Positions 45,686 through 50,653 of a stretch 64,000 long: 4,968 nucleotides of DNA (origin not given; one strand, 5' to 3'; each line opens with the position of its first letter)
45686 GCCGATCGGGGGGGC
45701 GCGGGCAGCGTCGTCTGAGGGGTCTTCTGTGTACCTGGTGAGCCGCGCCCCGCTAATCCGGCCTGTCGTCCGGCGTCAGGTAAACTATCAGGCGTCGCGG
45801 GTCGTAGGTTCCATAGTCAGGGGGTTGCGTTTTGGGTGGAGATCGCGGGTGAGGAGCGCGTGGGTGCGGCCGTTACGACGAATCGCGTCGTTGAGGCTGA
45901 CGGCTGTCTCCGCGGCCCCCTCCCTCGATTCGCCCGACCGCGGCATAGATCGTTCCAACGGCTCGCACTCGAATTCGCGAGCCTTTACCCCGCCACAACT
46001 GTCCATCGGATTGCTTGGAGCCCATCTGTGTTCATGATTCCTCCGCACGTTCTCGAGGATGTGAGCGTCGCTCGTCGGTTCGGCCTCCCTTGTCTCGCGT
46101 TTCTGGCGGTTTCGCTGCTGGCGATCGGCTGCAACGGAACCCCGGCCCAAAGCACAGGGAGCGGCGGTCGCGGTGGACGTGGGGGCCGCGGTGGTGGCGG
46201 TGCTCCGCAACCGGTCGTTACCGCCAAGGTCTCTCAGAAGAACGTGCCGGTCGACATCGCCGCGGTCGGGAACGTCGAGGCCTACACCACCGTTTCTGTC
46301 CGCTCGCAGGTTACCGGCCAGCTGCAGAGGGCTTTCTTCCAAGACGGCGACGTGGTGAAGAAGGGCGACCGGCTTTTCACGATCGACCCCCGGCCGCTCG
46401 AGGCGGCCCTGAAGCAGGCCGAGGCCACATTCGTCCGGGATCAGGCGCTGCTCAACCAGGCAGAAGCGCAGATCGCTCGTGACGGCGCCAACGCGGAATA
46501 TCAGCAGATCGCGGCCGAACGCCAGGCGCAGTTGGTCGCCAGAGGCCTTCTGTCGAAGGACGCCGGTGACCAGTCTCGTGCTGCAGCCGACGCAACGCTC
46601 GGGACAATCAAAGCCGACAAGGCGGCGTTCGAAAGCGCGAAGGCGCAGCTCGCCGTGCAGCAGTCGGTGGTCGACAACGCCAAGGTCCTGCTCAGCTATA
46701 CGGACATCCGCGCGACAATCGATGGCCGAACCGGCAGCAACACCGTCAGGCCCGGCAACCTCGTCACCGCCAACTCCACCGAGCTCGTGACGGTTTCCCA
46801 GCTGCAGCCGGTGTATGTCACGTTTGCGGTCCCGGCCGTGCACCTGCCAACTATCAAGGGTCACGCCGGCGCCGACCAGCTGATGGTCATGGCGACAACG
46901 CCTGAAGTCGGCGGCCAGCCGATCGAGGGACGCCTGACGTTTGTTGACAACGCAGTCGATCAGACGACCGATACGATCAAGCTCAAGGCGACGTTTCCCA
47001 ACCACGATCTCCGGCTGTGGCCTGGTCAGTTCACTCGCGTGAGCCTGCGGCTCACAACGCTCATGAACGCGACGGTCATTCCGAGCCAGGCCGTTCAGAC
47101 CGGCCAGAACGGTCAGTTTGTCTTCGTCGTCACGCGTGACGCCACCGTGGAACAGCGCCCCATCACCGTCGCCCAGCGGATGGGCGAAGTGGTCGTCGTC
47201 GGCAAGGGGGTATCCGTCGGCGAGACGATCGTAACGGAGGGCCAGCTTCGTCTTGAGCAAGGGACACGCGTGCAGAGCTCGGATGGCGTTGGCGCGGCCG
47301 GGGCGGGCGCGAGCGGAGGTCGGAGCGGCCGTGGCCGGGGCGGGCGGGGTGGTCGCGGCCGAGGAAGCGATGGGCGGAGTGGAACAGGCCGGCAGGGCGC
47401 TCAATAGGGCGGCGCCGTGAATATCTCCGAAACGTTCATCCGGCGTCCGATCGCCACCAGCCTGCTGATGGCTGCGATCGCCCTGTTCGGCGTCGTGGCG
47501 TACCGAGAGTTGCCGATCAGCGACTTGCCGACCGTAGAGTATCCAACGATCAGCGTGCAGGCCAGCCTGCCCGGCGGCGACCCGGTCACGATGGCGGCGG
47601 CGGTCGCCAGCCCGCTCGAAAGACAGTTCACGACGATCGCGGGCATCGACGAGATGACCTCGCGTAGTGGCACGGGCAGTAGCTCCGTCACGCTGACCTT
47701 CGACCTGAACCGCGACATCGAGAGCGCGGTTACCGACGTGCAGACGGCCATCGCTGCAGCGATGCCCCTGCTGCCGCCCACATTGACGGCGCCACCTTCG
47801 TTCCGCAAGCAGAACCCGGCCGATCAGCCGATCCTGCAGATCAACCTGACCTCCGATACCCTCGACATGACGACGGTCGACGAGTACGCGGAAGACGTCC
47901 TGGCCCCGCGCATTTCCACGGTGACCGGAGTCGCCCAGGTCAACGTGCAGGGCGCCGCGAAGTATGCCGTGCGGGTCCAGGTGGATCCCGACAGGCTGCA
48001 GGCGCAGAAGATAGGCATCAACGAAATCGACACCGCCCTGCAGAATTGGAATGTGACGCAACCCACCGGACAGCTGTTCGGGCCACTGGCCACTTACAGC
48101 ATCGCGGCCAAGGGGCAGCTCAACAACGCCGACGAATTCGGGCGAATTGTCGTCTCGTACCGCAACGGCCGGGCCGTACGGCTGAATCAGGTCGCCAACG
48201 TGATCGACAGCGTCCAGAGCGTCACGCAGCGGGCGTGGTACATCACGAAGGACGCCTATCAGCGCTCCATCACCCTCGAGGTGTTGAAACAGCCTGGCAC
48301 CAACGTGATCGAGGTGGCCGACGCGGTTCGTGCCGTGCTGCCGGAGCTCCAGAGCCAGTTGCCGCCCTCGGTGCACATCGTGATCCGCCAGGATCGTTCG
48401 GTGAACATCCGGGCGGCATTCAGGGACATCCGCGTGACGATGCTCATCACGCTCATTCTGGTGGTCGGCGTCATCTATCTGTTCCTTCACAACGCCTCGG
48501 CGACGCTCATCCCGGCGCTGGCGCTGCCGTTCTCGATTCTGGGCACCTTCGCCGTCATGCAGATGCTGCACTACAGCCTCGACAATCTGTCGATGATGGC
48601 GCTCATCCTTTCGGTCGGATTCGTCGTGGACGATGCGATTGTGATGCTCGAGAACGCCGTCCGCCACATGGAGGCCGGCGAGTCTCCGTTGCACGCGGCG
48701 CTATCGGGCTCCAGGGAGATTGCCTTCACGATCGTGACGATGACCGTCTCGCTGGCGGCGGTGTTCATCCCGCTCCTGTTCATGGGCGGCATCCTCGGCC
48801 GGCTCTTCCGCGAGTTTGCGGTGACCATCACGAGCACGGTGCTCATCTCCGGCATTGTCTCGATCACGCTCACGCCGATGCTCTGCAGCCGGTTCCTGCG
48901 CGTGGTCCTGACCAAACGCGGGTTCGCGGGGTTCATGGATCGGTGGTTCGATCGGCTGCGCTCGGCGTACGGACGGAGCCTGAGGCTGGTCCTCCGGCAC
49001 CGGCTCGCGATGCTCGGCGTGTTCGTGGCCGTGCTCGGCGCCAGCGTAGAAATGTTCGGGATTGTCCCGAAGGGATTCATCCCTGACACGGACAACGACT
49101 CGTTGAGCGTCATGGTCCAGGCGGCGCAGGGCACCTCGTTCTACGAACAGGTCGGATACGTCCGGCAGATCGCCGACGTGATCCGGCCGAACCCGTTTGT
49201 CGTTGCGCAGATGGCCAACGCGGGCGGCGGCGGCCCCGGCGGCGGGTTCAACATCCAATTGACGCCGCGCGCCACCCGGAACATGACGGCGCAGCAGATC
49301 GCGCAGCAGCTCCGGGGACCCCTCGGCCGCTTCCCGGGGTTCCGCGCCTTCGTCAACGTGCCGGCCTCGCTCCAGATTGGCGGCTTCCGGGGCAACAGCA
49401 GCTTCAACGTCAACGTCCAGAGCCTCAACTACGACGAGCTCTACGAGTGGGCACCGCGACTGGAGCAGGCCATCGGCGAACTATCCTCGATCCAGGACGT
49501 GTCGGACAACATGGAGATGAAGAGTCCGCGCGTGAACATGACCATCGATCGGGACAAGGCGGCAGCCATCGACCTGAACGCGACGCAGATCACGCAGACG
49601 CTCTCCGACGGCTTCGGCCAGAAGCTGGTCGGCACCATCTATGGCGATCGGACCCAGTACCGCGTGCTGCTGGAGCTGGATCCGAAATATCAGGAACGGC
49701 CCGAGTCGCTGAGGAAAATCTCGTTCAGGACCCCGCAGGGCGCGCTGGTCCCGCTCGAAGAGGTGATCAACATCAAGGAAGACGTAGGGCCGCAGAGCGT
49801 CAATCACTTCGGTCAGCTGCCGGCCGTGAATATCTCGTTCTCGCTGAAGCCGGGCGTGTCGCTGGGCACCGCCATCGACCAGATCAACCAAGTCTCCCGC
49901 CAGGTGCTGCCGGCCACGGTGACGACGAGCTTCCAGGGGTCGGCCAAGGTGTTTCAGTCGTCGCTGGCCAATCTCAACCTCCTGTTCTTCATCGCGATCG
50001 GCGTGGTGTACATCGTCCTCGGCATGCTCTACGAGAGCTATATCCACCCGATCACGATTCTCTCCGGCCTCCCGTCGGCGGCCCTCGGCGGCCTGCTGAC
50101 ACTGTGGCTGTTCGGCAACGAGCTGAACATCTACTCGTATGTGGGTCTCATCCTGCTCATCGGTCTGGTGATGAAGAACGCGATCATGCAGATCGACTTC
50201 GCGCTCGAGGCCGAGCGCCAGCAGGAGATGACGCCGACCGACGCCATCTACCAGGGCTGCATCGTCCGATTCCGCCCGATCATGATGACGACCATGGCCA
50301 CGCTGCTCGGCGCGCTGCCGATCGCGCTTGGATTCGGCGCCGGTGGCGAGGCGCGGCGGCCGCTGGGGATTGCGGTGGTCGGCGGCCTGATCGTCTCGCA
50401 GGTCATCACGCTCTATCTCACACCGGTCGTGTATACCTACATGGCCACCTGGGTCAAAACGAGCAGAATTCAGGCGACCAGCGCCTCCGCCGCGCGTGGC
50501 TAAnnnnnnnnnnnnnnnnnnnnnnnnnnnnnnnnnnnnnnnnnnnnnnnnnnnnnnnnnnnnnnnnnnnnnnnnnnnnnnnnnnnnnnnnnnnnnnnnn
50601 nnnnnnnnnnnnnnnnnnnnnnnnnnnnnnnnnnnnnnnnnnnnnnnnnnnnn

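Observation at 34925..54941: Three same-orientation copies of the tRNA-Leu(GAG) 3' region: relic att sites of stacked islands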

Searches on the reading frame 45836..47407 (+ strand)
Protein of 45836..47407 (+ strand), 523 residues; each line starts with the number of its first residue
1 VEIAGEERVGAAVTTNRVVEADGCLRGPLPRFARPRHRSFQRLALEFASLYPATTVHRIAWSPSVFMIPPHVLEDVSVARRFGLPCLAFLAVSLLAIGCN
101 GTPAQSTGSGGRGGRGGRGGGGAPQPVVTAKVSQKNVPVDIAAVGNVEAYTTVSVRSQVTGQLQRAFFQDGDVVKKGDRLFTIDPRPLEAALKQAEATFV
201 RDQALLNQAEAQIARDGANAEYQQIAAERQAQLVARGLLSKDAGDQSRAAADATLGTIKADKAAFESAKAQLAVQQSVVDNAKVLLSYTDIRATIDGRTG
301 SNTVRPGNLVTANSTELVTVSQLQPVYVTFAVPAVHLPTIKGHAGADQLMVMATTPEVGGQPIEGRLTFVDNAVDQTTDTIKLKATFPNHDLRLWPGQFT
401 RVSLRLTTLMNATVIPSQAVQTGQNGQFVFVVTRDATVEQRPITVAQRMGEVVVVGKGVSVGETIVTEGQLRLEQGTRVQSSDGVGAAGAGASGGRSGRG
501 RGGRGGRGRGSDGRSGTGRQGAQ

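Call 11: search_protein_families(library=pfam, proteins=[window:45836-47407:+], max_evalue=0.01)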
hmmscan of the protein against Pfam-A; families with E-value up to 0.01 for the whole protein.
window:45836-47407:+ (523 aa): 3 families
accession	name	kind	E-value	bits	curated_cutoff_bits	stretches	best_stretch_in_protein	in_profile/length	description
PF16576.10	HlyD_D23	-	2.2e-17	63.5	30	1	140-399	5-213/214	Barrel-sandwich domain of CusB or HlyD membrane-fusion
PF13437.12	HlyD_3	-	8.2e-11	43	22.2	1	291-391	2-100/106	HlyD family secretion protein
PF13533.13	Biotin_lipoyl_2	-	0.00067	19.9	29.8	1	153-184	1-32/32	Biotin-lipoyl like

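Call 62: find_homologous_proteins(query=window:46034-47404:+, max_evalue=1e-30)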
Query seq(457 aa) (457 aa): 3314 proteins with E <= 1e-30 among 8000 candidates; the best 120 are listed.
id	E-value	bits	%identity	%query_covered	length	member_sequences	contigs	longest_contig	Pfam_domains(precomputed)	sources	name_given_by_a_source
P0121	1.7e-270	915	95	91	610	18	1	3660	PF25876.1,PF25989.1,PF25967.1,PF25917.1,PF25944.1,PF25975.1,PF25954.1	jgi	-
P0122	2.8e-248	842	89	100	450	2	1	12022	PF25876.1,PF25989.1,PF25967.1,PF25917.1,PF25944.1,PF25954.1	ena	-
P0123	6.1e-237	805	87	91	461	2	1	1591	PF25876.1,PF25989.1,PF25967.1,PF25917.1,PF25944.1,PF25975.1,PF25954.1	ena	-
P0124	9.4e-229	778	81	91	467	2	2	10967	PF25876.1,PF25989.1,PF25967.1,PF25917.1,PF25944.1,PF25975.1,PF25954.1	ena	-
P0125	2.2e-226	770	80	91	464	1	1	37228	PF25876.1,PF25989.1,PF25967.1,PF25917.1,PF25944.1,PF25975.1,PF25954.1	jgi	-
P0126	1.7e-225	767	79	91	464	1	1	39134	PF25876.1,PF25989.1,PF25967.1,PF25917.1,PF25944.1,PF25975.1,PF25954.1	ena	-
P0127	3.1e-213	727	75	91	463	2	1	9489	PF25876.1,PF25989.1,PF25967.1,PF25917.1,PF25944.1,PF25975.1,PF25954.1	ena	-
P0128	3.6e-213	727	75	91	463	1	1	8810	PF25876.1,PF25989.1,PF25967.1,PF25917.1,PF25944.1,PF25975.1,PF25954.1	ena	-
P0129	1.8e-209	714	83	79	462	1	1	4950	PF25876.1,PF25989.1,PF25967.1,PF25917.1,PF25944.1,PF25975.1,PF25954.1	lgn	-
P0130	1.9e-206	704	74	99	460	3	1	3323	PF25876.1,PF25989.1,PF25967.1,PF25917.1,PF25944.1,PF25975.1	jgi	jgi:multidrug efflux system membrane fusion protein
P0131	7.0e-206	703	81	79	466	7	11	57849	PF25876.1,PF25989.1,PF25967.1,PF25917.1,PF25944.1,PF25975.1,PF25954.1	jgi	jgi:multidrug efflux system membrane fusion protein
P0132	1.3e-204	698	80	79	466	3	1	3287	PF25876.1,PF25989.1,PF25967.1,PF25917.1,PF25944.1,PF25975.1,PF25954.1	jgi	jgi:membrane fusion protein, multidrug efflux system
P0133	4.4e-203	693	75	96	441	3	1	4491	PF25876.1,PF25989.1,PF25967.1,PF25917.1,PF25944.1,PF25975.1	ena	-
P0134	5.5e-203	693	74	89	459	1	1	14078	PF25876.1,PF25989.1,PF25967.1,PF25917.1,PF25944.1,PF25975.1,PF25954.1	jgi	jgi:membrane fusion protein, multidrug efflux system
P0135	2.1e-202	691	74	95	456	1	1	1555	PF25876.1,PF25989.1,PF25967.1,PF25917.1,PF25944.1,PF25975.1,PF25954.1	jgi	jgi:multidrug efflux system membrane fusion protein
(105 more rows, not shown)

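Call 63: find_encoding_contigs(protein=P0121, flank=10000, max_places=4)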
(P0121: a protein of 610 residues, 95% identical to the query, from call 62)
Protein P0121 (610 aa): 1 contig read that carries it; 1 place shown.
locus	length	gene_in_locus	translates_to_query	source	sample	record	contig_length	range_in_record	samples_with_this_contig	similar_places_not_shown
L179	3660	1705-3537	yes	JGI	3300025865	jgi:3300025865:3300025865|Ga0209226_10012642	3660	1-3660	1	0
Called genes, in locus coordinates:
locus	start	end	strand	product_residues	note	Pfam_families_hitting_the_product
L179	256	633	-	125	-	-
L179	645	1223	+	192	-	-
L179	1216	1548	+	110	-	-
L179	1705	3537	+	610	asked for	PF25917:BSH_RND, PF25876:HH_MFP_RND, PF25944:Beta-barrel_RND, PF25954:Beta-barrel_RND_2 (weak), PF25967:RND-MFP_C, PF25975:CzcB_C (weak), PF25989:YknX_C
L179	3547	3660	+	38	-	?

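Call 64: find_encoding_contigs(protein=P0122, flank=10000, max_places=3)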
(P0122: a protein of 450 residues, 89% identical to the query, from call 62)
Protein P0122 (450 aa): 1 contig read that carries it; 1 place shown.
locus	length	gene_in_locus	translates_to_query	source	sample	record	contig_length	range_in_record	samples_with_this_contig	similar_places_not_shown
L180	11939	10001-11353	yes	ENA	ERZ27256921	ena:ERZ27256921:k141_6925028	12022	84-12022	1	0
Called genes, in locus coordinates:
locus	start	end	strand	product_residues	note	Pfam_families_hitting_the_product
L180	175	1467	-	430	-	PF04389:Peptidase_M28 (faint), PF01546:Peptidase_M20, PF07687:M20_dimer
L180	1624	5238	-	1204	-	PF00873:ACR_tran, PF02355:SecD_SecF_C (faint)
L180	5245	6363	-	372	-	PF25919:BSH_CusB (faint), PF25917:BSH_RND (faint), PF25973:BSH_CzcB (weak), PF25876:HH_MFP_RND, PF25954:Beta-barrel_RND_2, PF25967:RND-MFP_C (weak), PF25989:YknX_C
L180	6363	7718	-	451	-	PF02321:OEP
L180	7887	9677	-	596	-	PF07881:Fucose_iso_N1, PF07882:Fucose_iso_N2, PF02952:Fucose_iso_C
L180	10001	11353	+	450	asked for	PF25917:BSH_RND, PF25876:HH_MFP_RND (weak), PF25944:Beta-barrel_RND, PF25954:Beta-barrel_RND_2 (weak), PF25967:RND-MFP_C, PF25989:YknX_C (weak)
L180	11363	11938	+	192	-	?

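Call 65: find_encoding_contigs(protein=P0125, flank=10000, max_places=3)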
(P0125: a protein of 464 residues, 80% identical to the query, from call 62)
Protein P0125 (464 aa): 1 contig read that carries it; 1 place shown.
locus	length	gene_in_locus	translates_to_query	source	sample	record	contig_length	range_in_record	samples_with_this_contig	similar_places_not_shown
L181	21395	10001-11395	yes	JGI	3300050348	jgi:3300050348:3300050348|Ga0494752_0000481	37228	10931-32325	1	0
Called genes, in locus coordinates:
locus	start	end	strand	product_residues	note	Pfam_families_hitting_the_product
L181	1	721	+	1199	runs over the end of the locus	PF10114:PocR, PF08448:PAS_4, PF00989:PAS, PF13188:PAS_8, PF08448:PAS_4 (weak), PF00512:HisKA, PF02518:HATPase_c, PF00072:Response_reg, +4 more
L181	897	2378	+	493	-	-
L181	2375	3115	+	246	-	PF00005:ABC_tran, PF13304:AAA_21 (faint), PF13401:AAA_22 (weak)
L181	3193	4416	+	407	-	-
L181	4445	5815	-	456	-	-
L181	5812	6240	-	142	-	-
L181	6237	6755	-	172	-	PF04542:Sigma70_r2, PF07638:Sigma70_ECF (weak), PF08281:Sigma70_r4_2, PF04545:Sigma70_r4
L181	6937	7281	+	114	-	PF03551:PadR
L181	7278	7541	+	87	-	-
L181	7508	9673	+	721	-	PF12704:MacB_PCD, PF02687:FtsX, PF12704:MacB_PCD, PF02687:FtsX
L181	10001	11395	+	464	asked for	PF25917:BSH_RND, PF25876:HH_MFP_RND, PF25944:Beta-barrel_RND, PF25954:Beta-barrel_RND_2 (weak), PF25967:RND-MFP_C, PF25975:CzcB_C, PF25989:YknX_C (weak)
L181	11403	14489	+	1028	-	PF00873:ACR_tran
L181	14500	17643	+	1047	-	PF00873:ACR_tran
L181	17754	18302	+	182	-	PF06210:DUF1003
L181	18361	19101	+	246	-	PF13620:CarboxypepD_reg, PF13715:CarbopepD_reg_2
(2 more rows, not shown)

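Call 82: search_protein_families(library=pfam, proteins=[L179:645-1223:+, L179:1216-1548:+, L179:256-633:-], max_evalue=0.001)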
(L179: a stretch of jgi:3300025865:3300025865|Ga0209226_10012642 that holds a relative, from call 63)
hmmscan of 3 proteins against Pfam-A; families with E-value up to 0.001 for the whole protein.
L179:645-1223:+ (192 aa): 1 family
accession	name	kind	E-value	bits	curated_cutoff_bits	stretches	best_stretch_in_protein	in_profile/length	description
PF19502.5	DUF6036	-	2.8e-05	24.4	23.6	1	25-147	21-116/164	Nucleotidyltransferase of unknown function (DUF6036)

L179:1216-1548:+ (110 aa): 0 families

L179:256-633:- (125 aa): 0 families

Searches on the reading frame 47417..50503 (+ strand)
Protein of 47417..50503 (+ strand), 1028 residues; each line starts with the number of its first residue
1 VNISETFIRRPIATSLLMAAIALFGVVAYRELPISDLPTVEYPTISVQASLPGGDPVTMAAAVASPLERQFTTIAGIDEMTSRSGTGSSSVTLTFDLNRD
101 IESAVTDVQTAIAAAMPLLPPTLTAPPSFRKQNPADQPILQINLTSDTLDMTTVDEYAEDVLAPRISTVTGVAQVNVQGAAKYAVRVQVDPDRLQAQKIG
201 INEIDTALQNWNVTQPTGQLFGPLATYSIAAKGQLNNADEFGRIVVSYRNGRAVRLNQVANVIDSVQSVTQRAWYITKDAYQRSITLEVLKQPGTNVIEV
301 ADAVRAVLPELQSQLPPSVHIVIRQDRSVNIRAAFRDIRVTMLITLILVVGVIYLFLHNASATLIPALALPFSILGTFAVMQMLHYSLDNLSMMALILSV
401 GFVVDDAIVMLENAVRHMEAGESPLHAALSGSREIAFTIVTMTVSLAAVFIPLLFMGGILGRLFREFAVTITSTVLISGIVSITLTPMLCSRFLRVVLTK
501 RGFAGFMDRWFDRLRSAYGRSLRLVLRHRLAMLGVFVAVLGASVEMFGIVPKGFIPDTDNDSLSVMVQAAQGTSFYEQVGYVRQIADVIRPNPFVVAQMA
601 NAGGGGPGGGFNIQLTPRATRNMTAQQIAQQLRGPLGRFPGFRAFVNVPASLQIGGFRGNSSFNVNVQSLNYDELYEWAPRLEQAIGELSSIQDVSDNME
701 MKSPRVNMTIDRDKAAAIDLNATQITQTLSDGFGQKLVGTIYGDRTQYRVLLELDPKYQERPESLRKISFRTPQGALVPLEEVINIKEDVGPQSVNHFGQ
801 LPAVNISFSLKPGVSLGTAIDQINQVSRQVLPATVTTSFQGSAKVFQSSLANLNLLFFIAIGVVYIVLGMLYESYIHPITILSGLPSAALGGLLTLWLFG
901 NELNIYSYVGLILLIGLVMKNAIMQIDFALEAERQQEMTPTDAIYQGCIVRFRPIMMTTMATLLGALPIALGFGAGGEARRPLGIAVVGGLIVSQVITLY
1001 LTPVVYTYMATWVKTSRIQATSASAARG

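Call 11: search_protein_families(library=pfam, proteins=[window:47417-50503:+], max_evalue=0.01)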
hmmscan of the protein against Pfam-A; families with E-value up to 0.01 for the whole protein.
window:47417-50503:+ (1028 aa): 2 families
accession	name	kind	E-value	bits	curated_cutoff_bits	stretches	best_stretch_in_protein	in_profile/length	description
PF00873.25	ACR_tran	-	2.8e-293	975.9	28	1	3-1008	1-1019/1021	AcrB/AcrD/AcrF family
PF02355.23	SecD_SecF_C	-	3.8e-05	23.6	20.5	1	337-483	32-176/189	Protein export membrane protein SecD/SecF, C-terminal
